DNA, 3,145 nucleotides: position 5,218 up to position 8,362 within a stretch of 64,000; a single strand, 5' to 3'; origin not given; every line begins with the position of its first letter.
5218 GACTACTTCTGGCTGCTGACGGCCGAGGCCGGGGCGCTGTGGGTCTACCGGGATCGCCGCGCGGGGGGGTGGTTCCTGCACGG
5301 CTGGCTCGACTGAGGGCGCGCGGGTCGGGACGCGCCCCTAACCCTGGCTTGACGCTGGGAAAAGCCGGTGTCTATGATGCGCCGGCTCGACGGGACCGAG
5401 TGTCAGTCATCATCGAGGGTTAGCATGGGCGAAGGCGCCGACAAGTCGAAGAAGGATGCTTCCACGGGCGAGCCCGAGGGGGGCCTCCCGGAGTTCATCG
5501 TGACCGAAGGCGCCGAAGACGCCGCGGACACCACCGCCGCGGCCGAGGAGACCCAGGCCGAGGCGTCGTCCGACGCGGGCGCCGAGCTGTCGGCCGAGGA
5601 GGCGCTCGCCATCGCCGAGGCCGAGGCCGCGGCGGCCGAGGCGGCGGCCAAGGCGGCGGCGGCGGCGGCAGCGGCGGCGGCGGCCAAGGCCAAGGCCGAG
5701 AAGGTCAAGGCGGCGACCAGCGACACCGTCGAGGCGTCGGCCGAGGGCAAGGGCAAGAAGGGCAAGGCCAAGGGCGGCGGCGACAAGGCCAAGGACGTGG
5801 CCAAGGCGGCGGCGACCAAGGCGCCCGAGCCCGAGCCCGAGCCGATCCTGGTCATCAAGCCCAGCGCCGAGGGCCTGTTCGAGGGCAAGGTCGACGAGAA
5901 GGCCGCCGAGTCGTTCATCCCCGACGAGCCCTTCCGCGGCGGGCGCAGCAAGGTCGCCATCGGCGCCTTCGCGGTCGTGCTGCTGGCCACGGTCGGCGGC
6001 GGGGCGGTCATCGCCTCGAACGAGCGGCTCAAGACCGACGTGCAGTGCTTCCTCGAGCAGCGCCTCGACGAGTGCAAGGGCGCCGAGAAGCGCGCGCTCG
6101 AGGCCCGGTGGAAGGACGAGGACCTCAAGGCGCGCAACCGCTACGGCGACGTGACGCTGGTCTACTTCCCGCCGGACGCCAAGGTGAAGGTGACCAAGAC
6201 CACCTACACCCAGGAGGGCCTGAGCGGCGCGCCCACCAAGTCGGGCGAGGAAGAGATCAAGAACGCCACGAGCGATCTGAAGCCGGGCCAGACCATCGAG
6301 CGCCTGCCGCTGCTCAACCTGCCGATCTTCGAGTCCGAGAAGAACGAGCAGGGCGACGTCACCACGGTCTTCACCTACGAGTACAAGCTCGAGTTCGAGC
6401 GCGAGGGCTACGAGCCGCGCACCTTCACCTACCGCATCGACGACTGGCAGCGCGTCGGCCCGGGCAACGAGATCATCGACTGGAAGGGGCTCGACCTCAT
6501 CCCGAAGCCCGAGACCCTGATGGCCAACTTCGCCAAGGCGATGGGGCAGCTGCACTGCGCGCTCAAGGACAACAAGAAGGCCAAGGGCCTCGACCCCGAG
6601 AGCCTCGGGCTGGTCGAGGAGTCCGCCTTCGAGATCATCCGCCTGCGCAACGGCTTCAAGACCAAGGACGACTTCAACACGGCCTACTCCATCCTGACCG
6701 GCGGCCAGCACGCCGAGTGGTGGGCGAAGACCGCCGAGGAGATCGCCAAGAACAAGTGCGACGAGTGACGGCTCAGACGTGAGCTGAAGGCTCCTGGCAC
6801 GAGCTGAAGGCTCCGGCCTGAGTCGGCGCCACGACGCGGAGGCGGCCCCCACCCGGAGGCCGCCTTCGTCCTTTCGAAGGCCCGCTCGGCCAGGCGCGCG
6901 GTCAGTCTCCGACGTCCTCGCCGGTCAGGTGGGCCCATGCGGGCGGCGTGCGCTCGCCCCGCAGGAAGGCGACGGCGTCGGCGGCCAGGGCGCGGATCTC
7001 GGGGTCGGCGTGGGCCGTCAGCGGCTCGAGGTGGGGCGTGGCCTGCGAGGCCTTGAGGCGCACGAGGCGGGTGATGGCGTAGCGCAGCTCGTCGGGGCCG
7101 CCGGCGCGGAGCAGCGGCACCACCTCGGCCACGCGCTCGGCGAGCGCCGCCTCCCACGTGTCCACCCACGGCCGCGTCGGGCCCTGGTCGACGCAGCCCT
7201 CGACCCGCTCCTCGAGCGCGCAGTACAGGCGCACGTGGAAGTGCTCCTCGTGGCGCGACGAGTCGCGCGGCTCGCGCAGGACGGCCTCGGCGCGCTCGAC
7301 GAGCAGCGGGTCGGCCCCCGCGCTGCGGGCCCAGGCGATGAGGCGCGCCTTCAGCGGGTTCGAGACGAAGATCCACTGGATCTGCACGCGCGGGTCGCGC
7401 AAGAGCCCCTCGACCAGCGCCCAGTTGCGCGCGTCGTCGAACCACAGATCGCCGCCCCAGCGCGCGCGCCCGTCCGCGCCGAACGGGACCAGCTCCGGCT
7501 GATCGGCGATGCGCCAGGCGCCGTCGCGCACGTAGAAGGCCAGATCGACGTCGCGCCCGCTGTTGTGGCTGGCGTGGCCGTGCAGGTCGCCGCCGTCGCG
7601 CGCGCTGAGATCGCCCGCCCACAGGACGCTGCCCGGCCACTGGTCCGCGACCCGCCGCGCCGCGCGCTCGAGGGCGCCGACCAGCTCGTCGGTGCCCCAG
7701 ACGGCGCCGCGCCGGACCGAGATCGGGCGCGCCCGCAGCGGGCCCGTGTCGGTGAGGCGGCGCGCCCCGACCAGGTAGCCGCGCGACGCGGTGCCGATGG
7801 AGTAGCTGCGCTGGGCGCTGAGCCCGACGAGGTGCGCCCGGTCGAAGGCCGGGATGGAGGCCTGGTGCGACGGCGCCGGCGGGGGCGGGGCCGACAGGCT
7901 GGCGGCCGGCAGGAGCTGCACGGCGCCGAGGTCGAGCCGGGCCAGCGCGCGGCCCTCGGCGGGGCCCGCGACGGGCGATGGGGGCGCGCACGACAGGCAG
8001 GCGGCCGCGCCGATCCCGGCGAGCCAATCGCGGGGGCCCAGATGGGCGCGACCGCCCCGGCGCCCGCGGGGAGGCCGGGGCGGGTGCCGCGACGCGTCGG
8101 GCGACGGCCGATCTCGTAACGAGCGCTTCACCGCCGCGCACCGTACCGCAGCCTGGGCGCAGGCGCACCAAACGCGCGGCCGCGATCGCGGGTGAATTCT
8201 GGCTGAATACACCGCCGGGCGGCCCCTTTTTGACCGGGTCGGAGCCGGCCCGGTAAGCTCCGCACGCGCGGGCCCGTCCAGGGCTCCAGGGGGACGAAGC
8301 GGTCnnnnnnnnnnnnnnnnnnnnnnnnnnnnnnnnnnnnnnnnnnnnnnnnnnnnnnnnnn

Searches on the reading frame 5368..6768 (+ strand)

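Call 9: search_protein_families(library=pfam, proteins=[window:5368-6768:+], max_evalue=0.001)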
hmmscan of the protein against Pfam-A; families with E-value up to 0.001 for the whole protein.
window:5368-6768:+ (466 aa): 0 families

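Call 33: search_protein_families(library=pfam, proteins=[window:5368-6768:+], max_evalue=10)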
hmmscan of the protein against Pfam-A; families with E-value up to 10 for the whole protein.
window:5368-6768:+ (466 aa): 1 family
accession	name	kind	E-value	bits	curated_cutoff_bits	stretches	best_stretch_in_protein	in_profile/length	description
PF06936.16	Selenoprotein_S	-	2.4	8.5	29.8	1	59-157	64-158/192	Selenoprotein S (SelS)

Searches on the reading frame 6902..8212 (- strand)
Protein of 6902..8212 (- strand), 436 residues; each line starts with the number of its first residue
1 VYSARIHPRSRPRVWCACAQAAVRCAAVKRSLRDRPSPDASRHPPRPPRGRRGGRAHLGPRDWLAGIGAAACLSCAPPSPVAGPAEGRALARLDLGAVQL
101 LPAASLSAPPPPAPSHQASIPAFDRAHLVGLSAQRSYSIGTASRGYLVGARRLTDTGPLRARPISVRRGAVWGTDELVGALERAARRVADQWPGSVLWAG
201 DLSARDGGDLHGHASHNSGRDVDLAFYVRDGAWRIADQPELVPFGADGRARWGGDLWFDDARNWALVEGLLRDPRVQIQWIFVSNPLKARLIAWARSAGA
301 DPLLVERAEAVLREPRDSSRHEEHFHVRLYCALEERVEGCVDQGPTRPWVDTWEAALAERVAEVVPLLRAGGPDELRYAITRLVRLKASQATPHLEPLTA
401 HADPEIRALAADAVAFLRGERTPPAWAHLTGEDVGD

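Call 9: search_protein_families(library=pfam, proteins=[window:6902-8212:-], max_evalue=0.001)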
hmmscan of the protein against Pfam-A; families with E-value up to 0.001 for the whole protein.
window:6902-8212:- (436 aa): 1 family
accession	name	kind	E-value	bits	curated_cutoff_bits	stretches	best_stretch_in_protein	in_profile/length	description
PF03411.18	Peptidase_M74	-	5.9e-18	65.8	25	1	138-347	1-199/240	Penicillin-insensitive murein endopeptidase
